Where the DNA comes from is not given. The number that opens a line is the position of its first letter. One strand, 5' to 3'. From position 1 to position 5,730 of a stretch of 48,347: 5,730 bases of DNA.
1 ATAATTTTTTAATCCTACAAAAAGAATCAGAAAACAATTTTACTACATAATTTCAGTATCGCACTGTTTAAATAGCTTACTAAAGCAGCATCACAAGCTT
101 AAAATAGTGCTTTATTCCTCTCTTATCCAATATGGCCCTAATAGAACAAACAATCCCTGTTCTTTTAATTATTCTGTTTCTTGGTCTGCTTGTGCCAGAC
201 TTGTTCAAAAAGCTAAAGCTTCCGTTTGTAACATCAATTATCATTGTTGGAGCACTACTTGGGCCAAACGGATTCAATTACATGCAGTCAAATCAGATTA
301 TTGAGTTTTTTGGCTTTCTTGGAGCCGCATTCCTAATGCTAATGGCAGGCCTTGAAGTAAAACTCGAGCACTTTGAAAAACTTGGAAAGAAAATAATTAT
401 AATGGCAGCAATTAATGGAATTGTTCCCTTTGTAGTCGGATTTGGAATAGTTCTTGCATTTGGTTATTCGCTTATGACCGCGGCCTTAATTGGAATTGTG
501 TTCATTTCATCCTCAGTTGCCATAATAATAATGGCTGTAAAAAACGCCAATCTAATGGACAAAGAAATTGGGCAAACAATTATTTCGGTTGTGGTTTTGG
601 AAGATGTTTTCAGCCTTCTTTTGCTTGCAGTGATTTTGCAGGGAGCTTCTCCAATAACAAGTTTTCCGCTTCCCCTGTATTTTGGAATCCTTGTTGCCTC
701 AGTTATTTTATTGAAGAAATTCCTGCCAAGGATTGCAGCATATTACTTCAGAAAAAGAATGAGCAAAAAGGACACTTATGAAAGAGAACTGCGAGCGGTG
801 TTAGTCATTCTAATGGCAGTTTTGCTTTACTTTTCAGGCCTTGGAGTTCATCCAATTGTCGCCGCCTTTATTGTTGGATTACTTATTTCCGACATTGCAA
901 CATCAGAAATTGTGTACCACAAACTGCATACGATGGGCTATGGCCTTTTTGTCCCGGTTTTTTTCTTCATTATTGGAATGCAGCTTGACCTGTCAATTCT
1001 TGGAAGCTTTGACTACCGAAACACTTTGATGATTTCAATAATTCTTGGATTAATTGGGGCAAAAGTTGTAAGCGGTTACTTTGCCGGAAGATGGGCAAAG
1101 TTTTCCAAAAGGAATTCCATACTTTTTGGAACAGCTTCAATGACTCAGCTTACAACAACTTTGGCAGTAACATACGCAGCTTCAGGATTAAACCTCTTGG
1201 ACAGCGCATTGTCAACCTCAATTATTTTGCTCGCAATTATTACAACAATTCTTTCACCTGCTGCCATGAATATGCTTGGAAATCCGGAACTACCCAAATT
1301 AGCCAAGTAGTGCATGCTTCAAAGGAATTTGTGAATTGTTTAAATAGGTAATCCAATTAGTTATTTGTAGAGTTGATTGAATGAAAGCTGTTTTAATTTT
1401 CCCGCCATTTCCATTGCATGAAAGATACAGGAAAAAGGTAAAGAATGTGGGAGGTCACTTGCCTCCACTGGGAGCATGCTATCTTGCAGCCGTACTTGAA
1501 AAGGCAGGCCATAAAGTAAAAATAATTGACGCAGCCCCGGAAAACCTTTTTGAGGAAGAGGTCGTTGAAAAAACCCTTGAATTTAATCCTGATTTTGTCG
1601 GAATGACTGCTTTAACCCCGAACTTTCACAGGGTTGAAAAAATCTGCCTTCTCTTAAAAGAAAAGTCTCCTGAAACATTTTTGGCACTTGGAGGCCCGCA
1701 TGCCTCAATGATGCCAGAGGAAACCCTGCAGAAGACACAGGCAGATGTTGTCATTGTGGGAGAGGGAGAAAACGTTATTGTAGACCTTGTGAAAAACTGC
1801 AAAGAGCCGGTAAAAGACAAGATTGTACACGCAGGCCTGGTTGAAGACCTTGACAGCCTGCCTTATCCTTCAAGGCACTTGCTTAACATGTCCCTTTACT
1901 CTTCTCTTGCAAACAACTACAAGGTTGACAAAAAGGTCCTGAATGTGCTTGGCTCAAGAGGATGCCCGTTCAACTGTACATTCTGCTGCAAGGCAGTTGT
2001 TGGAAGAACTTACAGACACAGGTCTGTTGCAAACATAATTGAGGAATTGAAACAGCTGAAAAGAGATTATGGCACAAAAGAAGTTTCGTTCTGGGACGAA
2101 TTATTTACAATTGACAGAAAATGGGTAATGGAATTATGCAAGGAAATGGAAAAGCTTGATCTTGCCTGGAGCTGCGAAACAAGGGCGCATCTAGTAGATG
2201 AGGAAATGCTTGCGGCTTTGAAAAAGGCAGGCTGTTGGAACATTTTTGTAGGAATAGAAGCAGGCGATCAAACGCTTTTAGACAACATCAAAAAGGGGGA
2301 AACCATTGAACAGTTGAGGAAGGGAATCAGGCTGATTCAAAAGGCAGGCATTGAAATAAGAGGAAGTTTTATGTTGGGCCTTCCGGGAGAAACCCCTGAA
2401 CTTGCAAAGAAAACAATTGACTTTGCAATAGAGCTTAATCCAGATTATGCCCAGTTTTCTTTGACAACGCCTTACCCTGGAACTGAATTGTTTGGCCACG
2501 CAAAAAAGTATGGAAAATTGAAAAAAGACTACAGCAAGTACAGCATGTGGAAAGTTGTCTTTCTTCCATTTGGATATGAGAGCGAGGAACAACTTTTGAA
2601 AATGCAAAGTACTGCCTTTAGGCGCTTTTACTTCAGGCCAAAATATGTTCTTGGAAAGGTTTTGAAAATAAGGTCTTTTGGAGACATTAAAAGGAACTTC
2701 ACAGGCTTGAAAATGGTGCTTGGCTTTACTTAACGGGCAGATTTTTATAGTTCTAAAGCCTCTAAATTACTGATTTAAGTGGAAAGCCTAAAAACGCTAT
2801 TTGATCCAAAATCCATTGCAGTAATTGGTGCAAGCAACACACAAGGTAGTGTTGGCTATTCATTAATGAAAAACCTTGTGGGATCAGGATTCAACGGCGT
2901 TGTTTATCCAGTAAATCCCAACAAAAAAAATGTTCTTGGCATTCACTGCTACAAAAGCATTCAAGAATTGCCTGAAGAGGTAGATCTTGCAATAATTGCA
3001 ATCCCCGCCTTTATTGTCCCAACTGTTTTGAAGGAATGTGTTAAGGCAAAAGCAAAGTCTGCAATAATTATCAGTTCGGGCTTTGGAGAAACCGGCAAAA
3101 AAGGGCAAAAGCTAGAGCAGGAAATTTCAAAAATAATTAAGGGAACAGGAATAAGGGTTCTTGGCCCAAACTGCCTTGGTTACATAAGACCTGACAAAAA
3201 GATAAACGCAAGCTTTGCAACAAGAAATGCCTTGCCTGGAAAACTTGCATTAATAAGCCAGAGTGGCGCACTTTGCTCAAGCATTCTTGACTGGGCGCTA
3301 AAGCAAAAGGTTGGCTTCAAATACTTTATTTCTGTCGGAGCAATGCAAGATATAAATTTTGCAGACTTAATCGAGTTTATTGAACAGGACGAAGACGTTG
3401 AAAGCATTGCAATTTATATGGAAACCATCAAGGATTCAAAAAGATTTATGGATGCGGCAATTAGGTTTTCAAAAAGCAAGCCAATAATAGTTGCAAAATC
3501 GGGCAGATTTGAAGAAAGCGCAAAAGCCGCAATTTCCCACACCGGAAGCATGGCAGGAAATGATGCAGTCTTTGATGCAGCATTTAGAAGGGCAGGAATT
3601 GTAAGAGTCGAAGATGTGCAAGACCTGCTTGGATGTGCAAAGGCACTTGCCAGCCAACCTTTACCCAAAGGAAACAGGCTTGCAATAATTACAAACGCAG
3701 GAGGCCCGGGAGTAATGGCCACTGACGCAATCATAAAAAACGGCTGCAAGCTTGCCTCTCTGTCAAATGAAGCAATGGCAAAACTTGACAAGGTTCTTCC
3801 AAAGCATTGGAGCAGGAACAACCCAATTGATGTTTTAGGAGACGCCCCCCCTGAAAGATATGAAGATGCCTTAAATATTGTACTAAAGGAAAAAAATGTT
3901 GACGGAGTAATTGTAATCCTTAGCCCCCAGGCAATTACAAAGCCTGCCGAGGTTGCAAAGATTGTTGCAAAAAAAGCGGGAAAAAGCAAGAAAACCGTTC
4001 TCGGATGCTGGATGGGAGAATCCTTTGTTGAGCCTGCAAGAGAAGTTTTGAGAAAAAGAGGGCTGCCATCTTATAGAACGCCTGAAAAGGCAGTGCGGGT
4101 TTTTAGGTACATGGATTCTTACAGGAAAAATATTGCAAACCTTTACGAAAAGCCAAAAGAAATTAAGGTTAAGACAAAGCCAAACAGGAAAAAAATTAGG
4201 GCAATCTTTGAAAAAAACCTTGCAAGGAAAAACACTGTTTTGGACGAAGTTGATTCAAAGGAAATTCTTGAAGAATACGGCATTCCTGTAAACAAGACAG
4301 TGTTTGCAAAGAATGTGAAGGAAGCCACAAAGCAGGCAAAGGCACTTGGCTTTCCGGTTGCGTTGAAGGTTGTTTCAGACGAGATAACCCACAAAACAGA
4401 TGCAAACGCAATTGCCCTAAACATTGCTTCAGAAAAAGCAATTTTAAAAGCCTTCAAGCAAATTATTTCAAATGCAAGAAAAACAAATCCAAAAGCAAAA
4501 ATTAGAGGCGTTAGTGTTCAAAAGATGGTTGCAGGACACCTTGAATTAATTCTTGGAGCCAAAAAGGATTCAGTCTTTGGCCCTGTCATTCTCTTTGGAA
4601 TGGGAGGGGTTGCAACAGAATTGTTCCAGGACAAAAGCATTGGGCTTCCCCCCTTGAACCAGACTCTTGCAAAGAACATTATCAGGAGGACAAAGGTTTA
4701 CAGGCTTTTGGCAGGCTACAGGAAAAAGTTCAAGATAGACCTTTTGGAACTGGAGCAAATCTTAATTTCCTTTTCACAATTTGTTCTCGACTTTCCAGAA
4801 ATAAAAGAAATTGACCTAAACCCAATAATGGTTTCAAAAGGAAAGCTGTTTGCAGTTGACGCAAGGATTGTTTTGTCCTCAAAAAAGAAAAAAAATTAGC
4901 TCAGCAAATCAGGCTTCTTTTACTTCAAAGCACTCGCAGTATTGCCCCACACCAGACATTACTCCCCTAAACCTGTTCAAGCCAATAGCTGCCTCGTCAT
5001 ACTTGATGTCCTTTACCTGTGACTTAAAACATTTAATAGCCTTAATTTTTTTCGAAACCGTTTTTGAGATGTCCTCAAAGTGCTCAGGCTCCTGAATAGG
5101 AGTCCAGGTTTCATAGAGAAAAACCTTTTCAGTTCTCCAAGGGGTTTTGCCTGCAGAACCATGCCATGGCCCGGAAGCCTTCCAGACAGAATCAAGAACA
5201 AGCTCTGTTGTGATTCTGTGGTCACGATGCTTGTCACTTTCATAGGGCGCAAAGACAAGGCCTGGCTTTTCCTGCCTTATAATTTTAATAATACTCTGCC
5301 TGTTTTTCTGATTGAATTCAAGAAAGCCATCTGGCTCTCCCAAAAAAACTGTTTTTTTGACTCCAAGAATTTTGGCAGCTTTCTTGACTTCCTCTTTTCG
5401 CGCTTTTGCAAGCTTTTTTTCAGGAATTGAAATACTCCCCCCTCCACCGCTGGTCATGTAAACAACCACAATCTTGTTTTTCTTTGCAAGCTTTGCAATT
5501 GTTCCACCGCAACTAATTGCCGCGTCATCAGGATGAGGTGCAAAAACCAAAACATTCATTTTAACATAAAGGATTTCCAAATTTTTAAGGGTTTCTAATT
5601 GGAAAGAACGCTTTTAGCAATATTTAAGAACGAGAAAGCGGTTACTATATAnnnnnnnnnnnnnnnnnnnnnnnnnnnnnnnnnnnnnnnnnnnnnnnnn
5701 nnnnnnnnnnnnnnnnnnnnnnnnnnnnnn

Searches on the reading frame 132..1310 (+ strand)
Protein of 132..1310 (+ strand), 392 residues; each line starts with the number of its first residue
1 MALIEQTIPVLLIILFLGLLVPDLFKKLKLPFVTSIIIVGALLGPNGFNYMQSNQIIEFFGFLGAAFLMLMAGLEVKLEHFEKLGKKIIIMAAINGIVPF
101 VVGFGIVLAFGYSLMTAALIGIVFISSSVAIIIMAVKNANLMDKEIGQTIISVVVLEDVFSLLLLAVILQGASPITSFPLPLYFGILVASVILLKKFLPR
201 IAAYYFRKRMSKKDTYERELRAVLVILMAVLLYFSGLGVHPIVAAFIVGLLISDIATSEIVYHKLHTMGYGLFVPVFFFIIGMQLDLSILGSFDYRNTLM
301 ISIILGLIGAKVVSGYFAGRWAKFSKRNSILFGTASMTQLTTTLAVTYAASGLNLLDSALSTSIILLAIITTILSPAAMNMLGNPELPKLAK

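Call 63: search_protein_families(library=pfam, max_evalue=0.001, proteins=[window:132-1310:+])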
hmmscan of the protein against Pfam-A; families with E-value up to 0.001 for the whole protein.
window:132-1310:+ (392 aa): 1 family
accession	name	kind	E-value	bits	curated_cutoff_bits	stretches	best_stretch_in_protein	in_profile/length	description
PF00999.27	Na_H_Exchanger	-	1.3e-55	189.3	26.2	1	13-377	2-372/375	Sodium/hydrogen exchanger, transmembrane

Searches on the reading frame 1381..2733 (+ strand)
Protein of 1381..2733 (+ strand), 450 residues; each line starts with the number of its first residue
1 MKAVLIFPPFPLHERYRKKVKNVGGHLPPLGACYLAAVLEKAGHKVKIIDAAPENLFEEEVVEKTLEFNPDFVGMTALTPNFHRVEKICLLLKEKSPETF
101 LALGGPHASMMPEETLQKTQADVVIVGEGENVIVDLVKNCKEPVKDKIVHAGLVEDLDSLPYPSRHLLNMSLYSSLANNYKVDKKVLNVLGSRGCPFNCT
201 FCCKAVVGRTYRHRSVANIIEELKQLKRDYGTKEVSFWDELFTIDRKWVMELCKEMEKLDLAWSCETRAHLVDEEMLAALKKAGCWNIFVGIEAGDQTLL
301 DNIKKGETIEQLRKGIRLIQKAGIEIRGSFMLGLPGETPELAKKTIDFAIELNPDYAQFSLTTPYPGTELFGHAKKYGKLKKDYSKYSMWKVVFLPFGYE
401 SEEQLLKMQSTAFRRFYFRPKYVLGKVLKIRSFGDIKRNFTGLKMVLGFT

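Call 63: search_protein_families(library=pfam, max_evalue=0.001, proteins=[window:1381-2733:+])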
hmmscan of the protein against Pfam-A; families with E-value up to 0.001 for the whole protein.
window:1381-2733:+ (450 aa): 2 families
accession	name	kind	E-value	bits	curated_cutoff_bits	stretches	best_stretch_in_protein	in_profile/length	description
PF02310.24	B12-binding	-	8.1e-30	103.6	32.1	1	20-136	5-120/121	B12 binding domain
PF04055.27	Radical_SAM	-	8.3e-29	101.3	29.5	1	192-349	4-166/166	Radical SAM superfamily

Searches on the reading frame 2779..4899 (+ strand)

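Call 63: search_protein_families(library=pfam, max_evalue=0.001, proteins=[window:2779-4899:+])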
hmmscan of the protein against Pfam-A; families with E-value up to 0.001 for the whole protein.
window:2779-4899:+ (706 aa): 6 families
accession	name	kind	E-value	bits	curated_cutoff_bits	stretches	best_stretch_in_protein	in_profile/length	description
PF13549.11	ATP-grasp_5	-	1.1e-81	273.9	27.6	1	481-699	3-221/221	ATP-grasp domain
PF13607.11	Succ_CoA_lig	-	1.2e-52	177.8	27.4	1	153-290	1-138/138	Succinyl-CoA ligase like flavodoxin domain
PF13380.12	CoA_binding_2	-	4.9e-25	88.7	22.8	1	11-135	1-113/116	CoA binding domain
PF02629.25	CoA_binding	-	4.4e-16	59.9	22.3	1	10-101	3-97/97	CoA binding domain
PF19045.5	Ligase_CoA_2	-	8.1e-14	52.4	23.7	1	302-442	2-148/162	Ligase-CoA domain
PF01408.29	GFO_IDH_MocA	-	0.00079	20.5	24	0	12-91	2-86/120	Oxidoreductase family, NAD-binding Rossmann fold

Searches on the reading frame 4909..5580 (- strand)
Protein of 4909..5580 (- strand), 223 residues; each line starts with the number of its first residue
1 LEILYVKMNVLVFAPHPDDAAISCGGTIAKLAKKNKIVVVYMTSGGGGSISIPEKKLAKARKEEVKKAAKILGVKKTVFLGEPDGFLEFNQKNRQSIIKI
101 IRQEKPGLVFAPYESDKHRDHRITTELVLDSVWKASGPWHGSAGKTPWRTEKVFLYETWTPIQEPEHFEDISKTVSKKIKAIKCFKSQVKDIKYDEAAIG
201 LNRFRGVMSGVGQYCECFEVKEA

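Call 63: search_protein_families(library=pfam, max_evalue=0.001, proteins=[window:4909-5580:-])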
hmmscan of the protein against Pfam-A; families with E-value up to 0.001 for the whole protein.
window:4909-5580:- (223 aa): 1 family
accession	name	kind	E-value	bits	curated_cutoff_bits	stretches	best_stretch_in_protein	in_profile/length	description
PF02585.22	PIG-L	-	4.2e-32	111.8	28.2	1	11-130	1-127/129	GlcNAc-PI de-N-acetylase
